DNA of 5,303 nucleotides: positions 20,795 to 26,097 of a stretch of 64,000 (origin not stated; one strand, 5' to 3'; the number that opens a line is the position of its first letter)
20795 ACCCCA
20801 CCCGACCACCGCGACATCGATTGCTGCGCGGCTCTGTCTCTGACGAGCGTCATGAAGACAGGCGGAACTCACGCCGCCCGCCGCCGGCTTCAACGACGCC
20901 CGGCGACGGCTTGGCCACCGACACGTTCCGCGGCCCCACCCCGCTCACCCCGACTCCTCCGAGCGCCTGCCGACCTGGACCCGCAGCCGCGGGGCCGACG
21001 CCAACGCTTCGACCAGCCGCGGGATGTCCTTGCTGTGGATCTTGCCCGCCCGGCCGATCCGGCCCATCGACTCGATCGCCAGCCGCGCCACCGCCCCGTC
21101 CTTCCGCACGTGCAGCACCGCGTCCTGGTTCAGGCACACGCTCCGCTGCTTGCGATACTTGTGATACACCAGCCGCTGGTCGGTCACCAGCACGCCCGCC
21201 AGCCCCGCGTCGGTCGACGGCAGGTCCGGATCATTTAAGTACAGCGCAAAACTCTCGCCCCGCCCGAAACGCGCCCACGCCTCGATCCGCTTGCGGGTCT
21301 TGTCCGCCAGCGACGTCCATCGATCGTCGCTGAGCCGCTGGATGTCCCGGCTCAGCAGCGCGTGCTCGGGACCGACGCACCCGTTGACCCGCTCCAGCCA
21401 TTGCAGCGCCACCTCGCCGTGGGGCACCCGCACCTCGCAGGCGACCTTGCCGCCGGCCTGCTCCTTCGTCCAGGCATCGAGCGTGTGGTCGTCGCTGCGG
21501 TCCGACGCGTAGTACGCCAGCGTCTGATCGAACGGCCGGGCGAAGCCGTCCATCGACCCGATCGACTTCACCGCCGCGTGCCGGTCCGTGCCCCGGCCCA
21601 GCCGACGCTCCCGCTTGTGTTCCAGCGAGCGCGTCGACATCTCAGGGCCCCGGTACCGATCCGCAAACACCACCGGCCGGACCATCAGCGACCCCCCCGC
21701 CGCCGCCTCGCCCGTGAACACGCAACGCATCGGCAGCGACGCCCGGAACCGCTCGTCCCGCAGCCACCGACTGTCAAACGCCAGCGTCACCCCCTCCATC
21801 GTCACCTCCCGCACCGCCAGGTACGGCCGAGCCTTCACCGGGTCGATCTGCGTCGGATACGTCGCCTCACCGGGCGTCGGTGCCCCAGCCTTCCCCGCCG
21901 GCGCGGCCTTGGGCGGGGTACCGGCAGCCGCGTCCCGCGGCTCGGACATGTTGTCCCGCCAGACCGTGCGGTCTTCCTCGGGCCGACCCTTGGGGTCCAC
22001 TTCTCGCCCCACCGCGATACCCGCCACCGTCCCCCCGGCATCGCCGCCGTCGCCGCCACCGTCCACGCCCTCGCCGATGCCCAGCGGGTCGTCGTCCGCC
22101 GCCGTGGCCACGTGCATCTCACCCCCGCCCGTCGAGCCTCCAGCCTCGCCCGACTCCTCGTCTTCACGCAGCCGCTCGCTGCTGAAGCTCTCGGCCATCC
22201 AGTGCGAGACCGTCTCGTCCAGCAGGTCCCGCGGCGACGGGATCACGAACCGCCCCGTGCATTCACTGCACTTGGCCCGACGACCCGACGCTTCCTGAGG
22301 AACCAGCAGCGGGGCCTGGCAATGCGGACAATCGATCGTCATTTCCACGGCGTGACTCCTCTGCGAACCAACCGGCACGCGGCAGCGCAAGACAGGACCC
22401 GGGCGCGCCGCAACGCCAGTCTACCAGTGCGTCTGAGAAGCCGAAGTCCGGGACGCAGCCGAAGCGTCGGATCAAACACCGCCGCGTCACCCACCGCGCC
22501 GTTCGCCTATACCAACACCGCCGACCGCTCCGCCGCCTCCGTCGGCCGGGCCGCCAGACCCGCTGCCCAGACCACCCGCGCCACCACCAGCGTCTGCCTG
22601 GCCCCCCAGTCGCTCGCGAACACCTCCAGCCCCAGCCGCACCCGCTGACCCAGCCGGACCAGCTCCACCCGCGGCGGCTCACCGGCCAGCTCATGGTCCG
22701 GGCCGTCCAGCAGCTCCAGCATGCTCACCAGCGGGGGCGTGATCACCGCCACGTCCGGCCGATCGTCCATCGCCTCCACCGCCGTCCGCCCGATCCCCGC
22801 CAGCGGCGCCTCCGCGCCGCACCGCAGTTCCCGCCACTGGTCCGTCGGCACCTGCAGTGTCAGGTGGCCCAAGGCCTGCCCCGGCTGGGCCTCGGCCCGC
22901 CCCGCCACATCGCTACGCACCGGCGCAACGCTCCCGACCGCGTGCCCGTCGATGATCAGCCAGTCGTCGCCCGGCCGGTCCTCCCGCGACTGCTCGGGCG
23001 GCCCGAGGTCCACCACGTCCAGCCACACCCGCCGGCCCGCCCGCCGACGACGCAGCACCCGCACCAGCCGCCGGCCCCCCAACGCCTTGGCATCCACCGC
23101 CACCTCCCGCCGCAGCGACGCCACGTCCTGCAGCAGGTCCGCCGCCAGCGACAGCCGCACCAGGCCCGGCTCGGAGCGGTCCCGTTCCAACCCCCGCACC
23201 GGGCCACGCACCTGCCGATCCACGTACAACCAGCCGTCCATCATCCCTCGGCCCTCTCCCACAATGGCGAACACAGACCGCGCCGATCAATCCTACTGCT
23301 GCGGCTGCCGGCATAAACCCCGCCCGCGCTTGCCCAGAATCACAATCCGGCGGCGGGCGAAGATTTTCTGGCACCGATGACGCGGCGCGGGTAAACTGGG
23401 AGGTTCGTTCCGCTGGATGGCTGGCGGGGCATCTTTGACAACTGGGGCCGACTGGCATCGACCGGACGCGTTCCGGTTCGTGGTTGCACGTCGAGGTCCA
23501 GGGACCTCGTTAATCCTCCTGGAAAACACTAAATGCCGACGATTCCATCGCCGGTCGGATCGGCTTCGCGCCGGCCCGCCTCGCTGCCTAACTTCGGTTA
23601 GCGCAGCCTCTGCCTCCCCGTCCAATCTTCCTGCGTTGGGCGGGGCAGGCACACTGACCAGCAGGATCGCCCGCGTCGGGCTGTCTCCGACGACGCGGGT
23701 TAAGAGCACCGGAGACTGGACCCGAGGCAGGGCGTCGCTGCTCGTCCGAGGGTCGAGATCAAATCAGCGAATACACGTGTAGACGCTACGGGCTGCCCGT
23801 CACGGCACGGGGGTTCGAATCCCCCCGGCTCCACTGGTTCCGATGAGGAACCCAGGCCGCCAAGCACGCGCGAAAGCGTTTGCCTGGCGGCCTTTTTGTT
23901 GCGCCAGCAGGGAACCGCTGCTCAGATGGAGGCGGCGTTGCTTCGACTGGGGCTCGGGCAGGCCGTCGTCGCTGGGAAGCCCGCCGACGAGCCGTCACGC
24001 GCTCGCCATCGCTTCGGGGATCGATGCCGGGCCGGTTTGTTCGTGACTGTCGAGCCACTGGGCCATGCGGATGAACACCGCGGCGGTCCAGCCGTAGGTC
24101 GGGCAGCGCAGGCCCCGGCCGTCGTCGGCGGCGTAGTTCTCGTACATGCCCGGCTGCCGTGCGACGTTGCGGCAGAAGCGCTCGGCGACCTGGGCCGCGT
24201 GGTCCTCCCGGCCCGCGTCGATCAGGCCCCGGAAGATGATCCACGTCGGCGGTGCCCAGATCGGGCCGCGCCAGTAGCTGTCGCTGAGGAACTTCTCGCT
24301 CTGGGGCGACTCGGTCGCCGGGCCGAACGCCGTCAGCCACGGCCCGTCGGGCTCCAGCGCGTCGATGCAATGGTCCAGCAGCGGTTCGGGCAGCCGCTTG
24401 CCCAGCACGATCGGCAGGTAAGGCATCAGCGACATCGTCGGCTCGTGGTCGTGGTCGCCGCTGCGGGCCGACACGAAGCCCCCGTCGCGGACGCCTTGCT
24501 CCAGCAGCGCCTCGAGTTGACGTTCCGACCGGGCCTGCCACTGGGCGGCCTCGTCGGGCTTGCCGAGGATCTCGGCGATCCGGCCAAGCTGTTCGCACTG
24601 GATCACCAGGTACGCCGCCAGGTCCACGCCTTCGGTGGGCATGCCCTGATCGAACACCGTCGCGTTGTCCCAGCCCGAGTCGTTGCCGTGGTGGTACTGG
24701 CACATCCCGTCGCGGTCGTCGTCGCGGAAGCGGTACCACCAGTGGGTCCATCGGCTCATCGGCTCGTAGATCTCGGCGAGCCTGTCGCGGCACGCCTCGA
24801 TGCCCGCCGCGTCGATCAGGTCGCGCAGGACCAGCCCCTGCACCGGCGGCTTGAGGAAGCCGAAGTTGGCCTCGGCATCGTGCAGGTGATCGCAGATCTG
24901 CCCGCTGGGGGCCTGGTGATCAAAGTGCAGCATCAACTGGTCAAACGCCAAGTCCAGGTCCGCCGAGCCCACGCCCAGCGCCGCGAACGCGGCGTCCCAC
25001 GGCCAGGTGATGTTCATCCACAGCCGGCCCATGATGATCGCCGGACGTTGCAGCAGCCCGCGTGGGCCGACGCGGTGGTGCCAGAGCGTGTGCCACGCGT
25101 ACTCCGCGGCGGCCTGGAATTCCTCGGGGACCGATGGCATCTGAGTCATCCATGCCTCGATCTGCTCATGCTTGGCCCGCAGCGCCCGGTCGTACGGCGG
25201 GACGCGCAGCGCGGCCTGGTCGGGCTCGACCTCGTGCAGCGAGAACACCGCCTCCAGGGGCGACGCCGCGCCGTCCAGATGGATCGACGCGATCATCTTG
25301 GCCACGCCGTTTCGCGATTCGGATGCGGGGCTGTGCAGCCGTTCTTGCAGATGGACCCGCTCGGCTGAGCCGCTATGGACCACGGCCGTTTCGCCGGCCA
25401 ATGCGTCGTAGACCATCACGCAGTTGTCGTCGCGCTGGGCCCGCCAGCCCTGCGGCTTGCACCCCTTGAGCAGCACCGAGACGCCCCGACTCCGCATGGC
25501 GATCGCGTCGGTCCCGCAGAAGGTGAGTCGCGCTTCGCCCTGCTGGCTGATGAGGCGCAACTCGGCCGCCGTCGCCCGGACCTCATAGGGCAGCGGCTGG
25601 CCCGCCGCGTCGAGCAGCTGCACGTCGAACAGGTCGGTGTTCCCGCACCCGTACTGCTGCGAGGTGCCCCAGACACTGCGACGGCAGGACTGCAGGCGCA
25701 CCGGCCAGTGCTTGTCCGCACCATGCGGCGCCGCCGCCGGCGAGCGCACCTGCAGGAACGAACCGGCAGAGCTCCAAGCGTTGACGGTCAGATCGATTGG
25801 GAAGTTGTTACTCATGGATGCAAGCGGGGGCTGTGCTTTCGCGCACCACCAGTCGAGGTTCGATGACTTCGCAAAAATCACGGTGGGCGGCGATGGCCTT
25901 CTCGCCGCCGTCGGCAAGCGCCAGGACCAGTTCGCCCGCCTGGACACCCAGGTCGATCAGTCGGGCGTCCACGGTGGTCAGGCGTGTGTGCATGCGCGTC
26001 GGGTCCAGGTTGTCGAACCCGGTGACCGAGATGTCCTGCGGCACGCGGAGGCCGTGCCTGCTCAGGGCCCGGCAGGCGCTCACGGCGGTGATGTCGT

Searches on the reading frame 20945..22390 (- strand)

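Call 11: search_protein_families(library=pfam, proteins=[window:20945-22390:-], max_evalue=0.01)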
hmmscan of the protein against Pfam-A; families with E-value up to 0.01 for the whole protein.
window:20945-22390:- (481 aa): 1 family
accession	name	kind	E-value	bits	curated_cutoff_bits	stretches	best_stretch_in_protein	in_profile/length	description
PF13717.11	Zn_ribbon_4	-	0.00025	21.4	30.3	1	17-48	1-35/36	zinc-ribbon domain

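Call 12: search_protein_families(library=ncbifam, proteins=[window:20945-22390:-], max_evalue=0.01)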
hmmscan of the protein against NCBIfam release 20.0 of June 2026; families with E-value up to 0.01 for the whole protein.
window:20945-22390:- (481 aa): 1 family
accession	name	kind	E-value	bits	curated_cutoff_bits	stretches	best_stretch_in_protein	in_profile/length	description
TIGR02098.1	MJ0042_CXXC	domain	0.0036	17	20.9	0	17-48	1-35/38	MJ0042-type zinc finger domain-containing protein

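Call 48: search_protein_families(library=pfam, proteins=[window:20945-22390:-], max_evalue=0.1)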
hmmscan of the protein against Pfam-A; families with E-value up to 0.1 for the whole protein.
window:20945-22390:- (481 aa): 1 family
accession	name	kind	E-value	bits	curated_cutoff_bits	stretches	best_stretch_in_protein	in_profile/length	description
PF13717.11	Zn_ribbon_4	-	0.00025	21.4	30.3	1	17-48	1-35/36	zinc-ribbon domain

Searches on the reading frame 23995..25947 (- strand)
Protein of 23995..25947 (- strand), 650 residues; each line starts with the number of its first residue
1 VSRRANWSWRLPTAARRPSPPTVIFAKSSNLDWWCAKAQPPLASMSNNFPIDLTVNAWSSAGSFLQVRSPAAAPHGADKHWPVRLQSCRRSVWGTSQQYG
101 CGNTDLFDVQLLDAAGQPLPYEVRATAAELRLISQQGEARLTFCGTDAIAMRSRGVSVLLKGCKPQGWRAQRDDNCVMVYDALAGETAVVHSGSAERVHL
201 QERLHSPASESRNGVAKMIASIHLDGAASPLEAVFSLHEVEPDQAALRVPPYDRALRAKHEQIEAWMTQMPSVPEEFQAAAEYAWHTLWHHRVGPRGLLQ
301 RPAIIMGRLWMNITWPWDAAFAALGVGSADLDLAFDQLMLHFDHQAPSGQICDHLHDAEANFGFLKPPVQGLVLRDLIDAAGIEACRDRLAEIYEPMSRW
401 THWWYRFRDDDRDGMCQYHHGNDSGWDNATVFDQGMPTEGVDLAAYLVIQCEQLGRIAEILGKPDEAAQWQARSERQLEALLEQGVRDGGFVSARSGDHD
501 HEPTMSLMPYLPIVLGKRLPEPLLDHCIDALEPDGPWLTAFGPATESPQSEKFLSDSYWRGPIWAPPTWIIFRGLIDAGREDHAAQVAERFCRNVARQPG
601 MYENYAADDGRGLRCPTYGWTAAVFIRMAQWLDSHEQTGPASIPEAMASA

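Call 13: search_protein_families(library=pfam, proteins=[window:23995-25947:-], max_evalue=0.001)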
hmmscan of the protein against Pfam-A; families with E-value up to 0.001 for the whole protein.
window:23995-25947:- (650 aa): 4 families
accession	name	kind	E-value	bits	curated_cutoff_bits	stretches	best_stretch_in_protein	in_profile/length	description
PF22422.2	MGH1-like_GH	-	1.1e-47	163.7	27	1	314-621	4-356/356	Mannosylglycerate hydrolase MGH1-like glycoside hydrolase domain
PF03200.22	Glyco_hydro_63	-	2.8e-06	26.8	22.4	1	505-629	349-491/492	Glycosyl hydrolase family 63 C-terminal domain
PF01204.24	Trehalase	-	7.4e-05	22.2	21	0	561-627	427-506/512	Trehalase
PF17389.8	Bac_rhamnosid6H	-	0.00012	22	24.5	1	390-493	120-221/339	Bacterial alpha-L-rhamnosidase 6 hairpin glycosidase domain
